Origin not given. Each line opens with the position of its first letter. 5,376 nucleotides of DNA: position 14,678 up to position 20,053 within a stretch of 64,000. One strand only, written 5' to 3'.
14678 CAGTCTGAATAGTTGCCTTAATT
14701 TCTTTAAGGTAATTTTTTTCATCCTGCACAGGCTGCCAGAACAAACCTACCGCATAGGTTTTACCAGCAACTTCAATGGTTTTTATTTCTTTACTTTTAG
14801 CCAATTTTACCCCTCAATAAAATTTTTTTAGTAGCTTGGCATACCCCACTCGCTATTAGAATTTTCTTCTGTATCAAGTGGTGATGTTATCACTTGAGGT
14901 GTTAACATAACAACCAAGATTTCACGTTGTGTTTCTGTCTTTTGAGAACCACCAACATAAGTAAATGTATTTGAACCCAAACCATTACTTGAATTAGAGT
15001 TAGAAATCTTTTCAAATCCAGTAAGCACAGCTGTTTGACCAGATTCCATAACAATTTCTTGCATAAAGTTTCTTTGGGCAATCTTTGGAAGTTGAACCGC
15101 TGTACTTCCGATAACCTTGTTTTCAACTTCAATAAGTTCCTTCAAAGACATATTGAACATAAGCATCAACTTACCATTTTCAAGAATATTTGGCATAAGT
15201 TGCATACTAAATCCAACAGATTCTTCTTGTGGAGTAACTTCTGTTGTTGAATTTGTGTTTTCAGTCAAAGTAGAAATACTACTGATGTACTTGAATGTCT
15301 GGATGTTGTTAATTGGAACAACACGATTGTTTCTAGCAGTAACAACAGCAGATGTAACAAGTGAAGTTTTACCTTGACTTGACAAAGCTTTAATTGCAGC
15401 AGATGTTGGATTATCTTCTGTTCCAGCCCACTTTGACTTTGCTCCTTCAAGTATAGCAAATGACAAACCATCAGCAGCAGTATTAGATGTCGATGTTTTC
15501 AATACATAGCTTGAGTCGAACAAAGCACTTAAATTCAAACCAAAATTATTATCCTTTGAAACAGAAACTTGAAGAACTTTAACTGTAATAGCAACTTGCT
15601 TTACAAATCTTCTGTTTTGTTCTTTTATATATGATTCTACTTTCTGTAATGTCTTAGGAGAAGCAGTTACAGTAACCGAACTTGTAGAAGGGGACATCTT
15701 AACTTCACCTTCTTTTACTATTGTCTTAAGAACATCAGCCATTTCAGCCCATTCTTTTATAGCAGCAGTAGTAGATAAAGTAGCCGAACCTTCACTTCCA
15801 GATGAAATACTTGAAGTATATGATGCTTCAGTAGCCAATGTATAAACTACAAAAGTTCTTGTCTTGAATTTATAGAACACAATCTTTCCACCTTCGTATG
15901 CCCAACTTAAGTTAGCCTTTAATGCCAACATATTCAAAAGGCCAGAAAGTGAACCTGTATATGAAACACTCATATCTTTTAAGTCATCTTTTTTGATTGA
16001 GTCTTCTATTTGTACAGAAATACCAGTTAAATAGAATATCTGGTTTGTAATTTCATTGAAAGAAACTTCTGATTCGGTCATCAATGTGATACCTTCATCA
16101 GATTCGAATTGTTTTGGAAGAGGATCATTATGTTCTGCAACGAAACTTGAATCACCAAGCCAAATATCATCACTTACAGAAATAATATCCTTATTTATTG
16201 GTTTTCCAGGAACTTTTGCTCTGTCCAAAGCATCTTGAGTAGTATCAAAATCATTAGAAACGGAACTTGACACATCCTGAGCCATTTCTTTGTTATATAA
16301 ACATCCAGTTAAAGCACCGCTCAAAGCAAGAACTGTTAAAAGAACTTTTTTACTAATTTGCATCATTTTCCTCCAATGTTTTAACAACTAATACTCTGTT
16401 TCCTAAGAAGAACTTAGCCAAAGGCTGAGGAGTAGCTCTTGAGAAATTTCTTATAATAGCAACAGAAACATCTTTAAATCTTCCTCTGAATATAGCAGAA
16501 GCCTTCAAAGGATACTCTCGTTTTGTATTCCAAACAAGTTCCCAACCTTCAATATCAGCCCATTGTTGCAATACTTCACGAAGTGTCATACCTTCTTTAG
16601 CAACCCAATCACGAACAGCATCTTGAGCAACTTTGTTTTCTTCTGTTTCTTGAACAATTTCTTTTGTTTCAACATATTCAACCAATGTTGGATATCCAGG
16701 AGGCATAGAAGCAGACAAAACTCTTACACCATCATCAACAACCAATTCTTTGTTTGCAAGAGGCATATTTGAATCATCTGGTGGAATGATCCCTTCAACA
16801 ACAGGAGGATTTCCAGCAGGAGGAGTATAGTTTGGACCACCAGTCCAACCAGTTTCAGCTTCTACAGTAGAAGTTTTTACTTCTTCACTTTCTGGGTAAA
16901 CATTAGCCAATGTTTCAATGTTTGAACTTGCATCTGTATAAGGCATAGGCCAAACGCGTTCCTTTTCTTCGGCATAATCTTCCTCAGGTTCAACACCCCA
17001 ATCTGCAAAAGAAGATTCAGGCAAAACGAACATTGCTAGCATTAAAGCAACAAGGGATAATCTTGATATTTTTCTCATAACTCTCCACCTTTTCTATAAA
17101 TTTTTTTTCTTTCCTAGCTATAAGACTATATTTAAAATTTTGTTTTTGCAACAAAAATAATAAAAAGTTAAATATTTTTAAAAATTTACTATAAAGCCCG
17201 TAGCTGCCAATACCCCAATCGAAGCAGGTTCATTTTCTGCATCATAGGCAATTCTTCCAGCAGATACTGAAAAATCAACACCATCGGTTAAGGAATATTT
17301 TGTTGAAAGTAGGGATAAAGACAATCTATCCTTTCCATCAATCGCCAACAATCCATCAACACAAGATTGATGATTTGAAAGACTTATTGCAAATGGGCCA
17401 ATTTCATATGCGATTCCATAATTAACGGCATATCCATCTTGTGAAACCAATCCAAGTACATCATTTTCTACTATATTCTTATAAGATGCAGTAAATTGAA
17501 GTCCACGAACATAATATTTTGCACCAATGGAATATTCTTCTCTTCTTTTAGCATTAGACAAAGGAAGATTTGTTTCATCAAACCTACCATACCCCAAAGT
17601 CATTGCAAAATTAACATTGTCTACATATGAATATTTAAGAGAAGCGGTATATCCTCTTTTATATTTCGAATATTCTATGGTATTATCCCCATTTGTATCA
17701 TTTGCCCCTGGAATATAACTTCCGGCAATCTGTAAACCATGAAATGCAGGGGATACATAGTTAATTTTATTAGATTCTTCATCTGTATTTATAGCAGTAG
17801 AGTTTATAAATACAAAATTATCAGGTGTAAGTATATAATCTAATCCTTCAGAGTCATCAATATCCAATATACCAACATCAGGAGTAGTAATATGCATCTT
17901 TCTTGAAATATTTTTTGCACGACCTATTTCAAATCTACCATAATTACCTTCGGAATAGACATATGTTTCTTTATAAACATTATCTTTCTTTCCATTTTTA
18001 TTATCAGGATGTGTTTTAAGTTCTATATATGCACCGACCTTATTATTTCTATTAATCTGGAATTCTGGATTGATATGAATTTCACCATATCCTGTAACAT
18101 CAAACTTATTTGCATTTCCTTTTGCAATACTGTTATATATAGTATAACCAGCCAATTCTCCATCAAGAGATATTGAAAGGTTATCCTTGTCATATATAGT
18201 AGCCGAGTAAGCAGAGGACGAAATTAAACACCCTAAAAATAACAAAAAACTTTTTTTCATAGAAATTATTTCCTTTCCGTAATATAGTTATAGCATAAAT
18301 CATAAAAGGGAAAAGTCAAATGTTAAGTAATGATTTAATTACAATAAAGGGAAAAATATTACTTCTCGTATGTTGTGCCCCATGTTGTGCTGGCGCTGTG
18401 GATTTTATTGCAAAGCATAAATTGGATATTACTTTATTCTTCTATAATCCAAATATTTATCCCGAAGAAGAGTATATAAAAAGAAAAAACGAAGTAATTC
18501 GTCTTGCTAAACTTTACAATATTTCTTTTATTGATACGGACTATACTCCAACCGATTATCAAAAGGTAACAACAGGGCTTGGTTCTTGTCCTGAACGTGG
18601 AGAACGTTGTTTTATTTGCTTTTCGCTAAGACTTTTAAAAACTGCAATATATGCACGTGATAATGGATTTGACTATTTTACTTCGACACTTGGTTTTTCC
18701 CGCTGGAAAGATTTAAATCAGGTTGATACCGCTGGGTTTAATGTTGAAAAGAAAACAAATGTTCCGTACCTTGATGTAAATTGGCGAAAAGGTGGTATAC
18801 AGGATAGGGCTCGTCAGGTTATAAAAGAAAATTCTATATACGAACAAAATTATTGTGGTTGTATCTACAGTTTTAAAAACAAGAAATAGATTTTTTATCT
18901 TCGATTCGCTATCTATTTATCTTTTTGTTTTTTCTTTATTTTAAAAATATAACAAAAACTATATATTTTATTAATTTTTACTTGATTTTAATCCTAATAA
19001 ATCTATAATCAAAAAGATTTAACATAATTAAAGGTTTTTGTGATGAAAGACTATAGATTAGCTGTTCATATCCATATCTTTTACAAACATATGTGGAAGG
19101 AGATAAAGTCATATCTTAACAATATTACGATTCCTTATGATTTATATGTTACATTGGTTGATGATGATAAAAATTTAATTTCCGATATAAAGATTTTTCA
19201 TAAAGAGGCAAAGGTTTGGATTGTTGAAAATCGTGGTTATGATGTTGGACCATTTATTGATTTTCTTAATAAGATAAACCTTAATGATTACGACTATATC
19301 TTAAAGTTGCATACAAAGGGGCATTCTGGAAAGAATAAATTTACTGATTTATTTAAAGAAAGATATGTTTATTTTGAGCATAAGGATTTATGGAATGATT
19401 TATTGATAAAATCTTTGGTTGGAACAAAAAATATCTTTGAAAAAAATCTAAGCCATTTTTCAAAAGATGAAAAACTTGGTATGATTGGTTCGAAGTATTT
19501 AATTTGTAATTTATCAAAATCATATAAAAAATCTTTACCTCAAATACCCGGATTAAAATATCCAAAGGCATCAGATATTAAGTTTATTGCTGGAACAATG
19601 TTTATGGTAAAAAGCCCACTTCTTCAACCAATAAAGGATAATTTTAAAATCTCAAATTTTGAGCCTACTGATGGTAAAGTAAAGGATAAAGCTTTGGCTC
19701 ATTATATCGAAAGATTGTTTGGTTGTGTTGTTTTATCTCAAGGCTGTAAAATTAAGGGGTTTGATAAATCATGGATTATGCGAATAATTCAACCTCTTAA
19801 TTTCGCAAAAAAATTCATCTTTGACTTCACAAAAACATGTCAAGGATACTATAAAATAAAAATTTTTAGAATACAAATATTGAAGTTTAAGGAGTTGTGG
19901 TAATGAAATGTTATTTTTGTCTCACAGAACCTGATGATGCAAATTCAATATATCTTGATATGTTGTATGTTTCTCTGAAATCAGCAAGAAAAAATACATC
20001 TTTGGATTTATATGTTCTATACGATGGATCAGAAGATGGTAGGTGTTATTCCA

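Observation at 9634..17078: Type IVb pilus / ICE thin-pilus-like machinery (TcpQ/PilL-secretin-PilO-PilP-ATPase-platform) without pilin or prepilin peptidase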

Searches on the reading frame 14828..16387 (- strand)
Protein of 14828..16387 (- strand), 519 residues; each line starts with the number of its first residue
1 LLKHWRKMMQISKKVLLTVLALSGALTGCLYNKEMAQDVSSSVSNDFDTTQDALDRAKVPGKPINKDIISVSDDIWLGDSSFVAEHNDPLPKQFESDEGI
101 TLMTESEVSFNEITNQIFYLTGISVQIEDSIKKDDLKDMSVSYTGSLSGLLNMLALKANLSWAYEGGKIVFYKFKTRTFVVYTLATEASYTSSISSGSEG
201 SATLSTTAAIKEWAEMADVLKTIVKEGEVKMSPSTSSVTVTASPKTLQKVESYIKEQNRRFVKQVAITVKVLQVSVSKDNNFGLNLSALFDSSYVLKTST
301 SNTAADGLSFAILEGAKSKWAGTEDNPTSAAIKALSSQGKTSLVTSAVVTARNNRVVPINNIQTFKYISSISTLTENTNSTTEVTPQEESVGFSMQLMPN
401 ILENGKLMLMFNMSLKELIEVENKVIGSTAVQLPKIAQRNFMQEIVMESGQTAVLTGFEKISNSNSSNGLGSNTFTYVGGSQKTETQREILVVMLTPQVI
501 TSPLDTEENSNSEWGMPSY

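Call 3: search_protein_families(library=pfam, proteins=[window:14828-16387:-], max_evalue=0.1)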
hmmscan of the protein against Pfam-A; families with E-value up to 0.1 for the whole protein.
window:14828-16387:- (519 aa): 2 families
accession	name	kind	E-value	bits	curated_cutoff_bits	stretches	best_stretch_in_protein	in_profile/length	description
PF00263.26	Secretin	-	7.1e-12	45.7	27.5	1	334-500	1-168/169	Bacterial type II and III secretion system protein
PF03958.22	Secretin_N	-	3.8e-05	24.2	28.2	1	214-256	12-62/69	Bacterial type II/III secretion system short domain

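Call 4: search_protein_families(library=ncbifam, proteins=[window:14828-16387:-], max_evalue=0.1)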
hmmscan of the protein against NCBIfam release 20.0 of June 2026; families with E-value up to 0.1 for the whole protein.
window:14828-16387:- (519 aa): 4 families
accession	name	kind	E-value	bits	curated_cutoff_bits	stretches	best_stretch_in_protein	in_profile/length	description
TIGR02520.1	pilus_B_mal_scr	equivalog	6.7e-72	242.7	287.65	1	139-497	122-511/513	PilN family type IVB pilus formation outer membrane protein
TIGR02519.1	pilus_MshL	equivalog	6.4e-25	87.8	250.2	1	232-500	4-290/290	pilus (MSHA type) biogenesis protein MshL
TIGR02517.1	type_II_gspD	equivalog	9.2e-12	44.2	351.35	1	188-505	264-595/600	type II secretion system secretin GspD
NF042912.1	Amuc_1098_fam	equivalog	0.00027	19.1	750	1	205-285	405-483/805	Amuc_1098 family type IV pilus outer membrane protein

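Call 24: search_solved_structures(query=window:14828-16387:-, max_evalue=0.01)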
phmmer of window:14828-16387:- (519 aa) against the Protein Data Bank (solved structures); distinct sequences matched with E-value up to 0.01: 1.
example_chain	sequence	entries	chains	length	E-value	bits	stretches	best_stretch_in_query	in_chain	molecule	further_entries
9u5s_A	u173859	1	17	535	3.5e-49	171.3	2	138-501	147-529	Outer membrane lipoprotein BfpB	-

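Call 89: search_dna_similar(query=window:14828-16387:-, collection=plasmids, mode=protein, max_rows=30, rows=spread)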
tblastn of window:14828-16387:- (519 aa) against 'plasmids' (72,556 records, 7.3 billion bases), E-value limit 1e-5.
Records with a match: 2853; places in all: 2878; records where one place covers at least 80% of the query: 32.
Best place of each record, by identity: <60% 2853.
By first word of the organism name: Escherichia 1716; Salmonella 520; Shigella 140; Serratia 96; Klebsiella 74; Enterobacter 45; Pseudomonas 40; Citrobacter 33; Yersinia 25; Vibrio 17; and 47 more.
By predicted mobility (MOB-suite, as given by PLSDB): conjugative 2462; mobilizable 198; non-mobilizable 193.
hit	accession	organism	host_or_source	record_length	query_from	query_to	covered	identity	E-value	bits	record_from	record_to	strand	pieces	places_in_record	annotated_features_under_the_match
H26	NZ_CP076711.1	Escherichia coli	-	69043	9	500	95%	28.5%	2e-29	130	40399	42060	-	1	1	secretin N-terminal domain-containing protein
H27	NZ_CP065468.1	Klebsiella quasipneumoniae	Homo sapiens,Taichung Veterans General ...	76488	143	497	68%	30.6%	1e-23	113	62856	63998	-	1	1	PilN family type IVB pilus formation outer membrane protein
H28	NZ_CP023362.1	Escherichia coli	canine,whole organism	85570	143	497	68%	30.6%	1e-23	113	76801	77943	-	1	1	PilN family type IVB pilus formation outer membrane protein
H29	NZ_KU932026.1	Escherichia coli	-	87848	143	497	68%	30.6%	1e-23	113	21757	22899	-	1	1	PilN family type IVB pilus formation outer membrane protein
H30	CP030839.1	Salmonella enterica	Homo sapiens,Stools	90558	143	497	68%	30.6%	1e-23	113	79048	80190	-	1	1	bfpB: Outer membrane lipoprotein BfpB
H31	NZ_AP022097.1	Escherichia coli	-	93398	143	497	68%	30.6%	1e-23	113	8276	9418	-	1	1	PilN family type IVB pilus formation outer membrane protein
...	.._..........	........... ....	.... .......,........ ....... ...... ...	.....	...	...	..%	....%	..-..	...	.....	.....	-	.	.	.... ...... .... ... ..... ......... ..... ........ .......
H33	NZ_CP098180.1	Escherichia coli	Canis lupus familiaris,Rectal swab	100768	143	497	68%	30.6%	1e-23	113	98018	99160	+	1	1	PilN family type IVB pilus formation outer membrane protein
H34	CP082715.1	Salmonella enterica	ground turkey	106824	143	497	68%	30.6%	1e-23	113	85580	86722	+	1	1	PilN family type IVB pilus formation outer membrane protein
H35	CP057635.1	Escherichia coli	culture,Pooled cattle faecal samples ...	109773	143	497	68%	30.6%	1e-23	113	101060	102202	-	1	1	PilN family type IVB pilus formation outer membrane protein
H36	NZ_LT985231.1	Escherichia coli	-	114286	143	497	68%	30.6%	1e-23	113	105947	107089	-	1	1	PilN family type IVB pilus formation outer membrane protein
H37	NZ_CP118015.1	Escherichia coli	Homo sapiens,pure cell culture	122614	143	497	68%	30.6%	1e-23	113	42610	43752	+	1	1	PilN family type IVB pilus formation outer membrane protein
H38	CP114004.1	Salmonella enterica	Homo sapiens,human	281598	143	497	68%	30.6%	1e-23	113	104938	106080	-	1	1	PilN family type IVB pilus formation outer membrane protein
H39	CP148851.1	Salmonella enterica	Dog,single cell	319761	143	497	68%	30.6%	1e-23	113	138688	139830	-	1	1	none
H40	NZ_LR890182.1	Citrobacter freundii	Homo sapiens,rectal swab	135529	143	497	68%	30.2%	6e-21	104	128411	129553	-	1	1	PilN family type IVB pilus formation outer membrane protein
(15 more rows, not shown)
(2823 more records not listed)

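Call 90: get_annotated_region(hit=H28, flank=7000)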
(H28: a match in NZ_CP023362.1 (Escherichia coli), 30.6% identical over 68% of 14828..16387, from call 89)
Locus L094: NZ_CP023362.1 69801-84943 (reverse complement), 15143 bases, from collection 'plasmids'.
description: Escherichia coli strain 1943 plasmid p85, complete sequence
organism: Escherichia coli (NCBI taxid 562)
taxonomy: Bacteria; Pseudomonadota; Gammaproteobacteria; Enterobacterales; Enterobacteriaceae; Escherichia; Escherichia coli
host: -; source: canine,whole organism; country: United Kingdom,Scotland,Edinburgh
typing (MOB-suite, as given by PLSDB): conjugative; replicon IncI-gamma/K1; relaxase MOBP; mating-pair formation MPF_I
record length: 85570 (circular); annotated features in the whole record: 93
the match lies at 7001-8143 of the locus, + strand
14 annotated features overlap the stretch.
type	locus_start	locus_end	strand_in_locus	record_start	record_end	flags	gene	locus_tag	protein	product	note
CDS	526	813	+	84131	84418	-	-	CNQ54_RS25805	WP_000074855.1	conjugal transfer protein TraA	-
CDS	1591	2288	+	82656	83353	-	-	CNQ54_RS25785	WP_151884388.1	IS1 family transposase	-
CDS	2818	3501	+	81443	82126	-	-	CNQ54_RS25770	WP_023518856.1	conjugal transfer protein TraC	-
CDS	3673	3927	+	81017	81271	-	-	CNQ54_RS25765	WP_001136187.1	PilI type IV pilus biogenesis protein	-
CDS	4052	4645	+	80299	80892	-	-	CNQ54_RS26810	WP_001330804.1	hypothetical protein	-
CDS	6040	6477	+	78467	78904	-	pilM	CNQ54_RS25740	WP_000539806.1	type IV pilus biogenesis protein PilM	-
CDS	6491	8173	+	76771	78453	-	-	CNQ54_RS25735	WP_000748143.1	PilN family type IVB pilus formation outer membrane protein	GO:0009297 - pilus assembly [Evidence IEA]; GO:0009306 - protein secretion [Evidence IEA]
CDS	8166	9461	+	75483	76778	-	pilO2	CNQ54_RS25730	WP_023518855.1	type 4b pilus protein PilO2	-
CDS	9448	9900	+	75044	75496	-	pilP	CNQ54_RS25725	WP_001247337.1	type IV pilus biogenesis protein PilP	GO:0009297 - pilus assembly [Evidence IEA]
CDS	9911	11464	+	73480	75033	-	-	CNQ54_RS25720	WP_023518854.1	ATPase, T2SS/T4P/T4SS family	-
CDS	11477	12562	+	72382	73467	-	-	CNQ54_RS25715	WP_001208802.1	type II secretion system F family protein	-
CDS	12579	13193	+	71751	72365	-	-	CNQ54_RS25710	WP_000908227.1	type 4 pilus major pilin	-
CDS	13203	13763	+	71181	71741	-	-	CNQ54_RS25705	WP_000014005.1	lytic transglycosylase domain-containing protein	-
CDS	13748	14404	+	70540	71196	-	-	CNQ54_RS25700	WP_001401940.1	A24 family peptidase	-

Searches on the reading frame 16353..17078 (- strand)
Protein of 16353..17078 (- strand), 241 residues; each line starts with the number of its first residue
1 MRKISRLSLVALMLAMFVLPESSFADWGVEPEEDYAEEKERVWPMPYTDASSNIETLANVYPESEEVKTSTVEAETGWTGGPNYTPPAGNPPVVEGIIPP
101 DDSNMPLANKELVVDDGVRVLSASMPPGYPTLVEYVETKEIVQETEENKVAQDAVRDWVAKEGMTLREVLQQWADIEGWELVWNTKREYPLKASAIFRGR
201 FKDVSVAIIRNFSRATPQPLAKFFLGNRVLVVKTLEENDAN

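Call 3: search_protein_families(library=pfam, proteins=[window:16353-17078:-], max_evalue=0.1)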
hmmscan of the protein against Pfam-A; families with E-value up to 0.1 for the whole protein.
window:16353-17078:- (241 aa): 1 family
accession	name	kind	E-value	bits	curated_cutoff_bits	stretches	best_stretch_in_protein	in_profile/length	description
PF10671.14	TcpQ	-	7.9e-17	61.6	27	1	156-233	1-78/80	Toxin co-regulated pilus biosynthesis protein Q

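Call 4: search_protein_families(library=ncbifam, proteins=[window:16353-17078:-], max_evalue=0.1)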
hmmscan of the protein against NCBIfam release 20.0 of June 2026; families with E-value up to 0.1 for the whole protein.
window:16353-17078:- (241 aa): 0 families

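Call 25: search_solved_structures(query=window:16353-17078:-, max_evalue=1)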
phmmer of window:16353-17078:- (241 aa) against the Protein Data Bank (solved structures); distinct sequences matched with E-value up to 1: 1.
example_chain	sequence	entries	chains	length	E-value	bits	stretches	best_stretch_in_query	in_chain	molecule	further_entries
9u5s_R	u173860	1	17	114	1.2e-12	51.3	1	144-233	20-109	Lipoprotein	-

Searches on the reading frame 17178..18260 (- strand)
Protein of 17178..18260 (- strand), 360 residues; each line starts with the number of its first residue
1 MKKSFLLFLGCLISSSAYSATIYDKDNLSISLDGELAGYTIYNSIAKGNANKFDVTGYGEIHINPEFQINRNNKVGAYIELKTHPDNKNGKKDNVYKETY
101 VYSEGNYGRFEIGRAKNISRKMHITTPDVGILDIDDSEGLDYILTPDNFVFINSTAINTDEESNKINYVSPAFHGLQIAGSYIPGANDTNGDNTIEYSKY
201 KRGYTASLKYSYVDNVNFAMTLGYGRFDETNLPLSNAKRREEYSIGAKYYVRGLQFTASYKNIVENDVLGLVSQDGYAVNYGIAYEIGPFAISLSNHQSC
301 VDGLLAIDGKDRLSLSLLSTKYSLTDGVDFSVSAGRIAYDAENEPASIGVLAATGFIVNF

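Call 15: search_protein_families(library=pfam, proteins=[window:17178-18260:-], max_evalue=0.1)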
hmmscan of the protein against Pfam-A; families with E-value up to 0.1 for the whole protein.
window:17178-18260:- (360 aa): 1 family
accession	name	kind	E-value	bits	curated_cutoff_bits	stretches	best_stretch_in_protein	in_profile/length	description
PF13609.12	Porin_4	-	8.7e-30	105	27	1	12-340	7-308/310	Gram-negative porin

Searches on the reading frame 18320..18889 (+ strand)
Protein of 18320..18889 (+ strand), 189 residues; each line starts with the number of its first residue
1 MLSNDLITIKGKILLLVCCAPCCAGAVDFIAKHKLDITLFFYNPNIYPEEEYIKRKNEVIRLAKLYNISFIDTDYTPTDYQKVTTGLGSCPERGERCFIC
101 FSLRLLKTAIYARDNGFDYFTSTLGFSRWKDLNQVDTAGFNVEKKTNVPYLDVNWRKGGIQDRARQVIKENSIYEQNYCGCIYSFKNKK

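Call 15: search_protein_families(library=pfam, proteins=[window:18320-18889:+], max_evalue=0.1)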
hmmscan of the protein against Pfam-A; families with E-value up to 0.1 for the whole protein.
window:18320-18889:+ (189 aa): 1 family
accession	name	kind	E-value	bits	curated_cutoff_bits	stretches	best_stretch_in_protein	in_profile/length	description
PF02677.20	QueH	-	5.7e-58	196.3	23.5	1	13-186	1-174/175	Epoxyqueuosine reductase QueH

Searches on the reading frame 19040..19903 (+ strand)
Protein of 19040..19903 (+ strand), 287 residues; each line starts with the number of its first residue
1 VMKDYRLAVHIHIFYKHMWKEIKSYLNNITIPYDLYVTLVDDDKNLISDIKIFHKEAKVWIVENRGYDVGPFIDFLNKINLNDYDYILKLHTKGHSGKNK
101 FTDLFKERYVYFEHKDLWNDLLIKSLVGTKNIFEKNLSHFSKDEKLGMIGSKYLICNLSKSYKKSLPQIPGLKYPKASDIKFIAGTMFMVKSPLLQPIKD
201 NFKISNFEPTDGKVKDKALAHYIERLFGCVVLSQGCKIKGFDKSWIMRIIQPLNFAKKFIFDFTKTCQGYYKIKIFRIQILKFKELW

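Call 66: search_protein_families(library=pfam, proteins=[window:19040-19903:+], max_evalue=0.001)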
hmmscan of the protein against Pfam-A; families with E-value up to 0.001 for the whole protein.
window:19040-19903:+ (287 aa): 1 family
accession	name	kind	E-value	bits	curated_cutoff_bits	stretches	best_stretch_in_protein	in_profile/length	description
PF05045.17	RgpF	-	2.6e-24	86.2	25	1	4-234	269-501/503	Rhamnan synthesis protein F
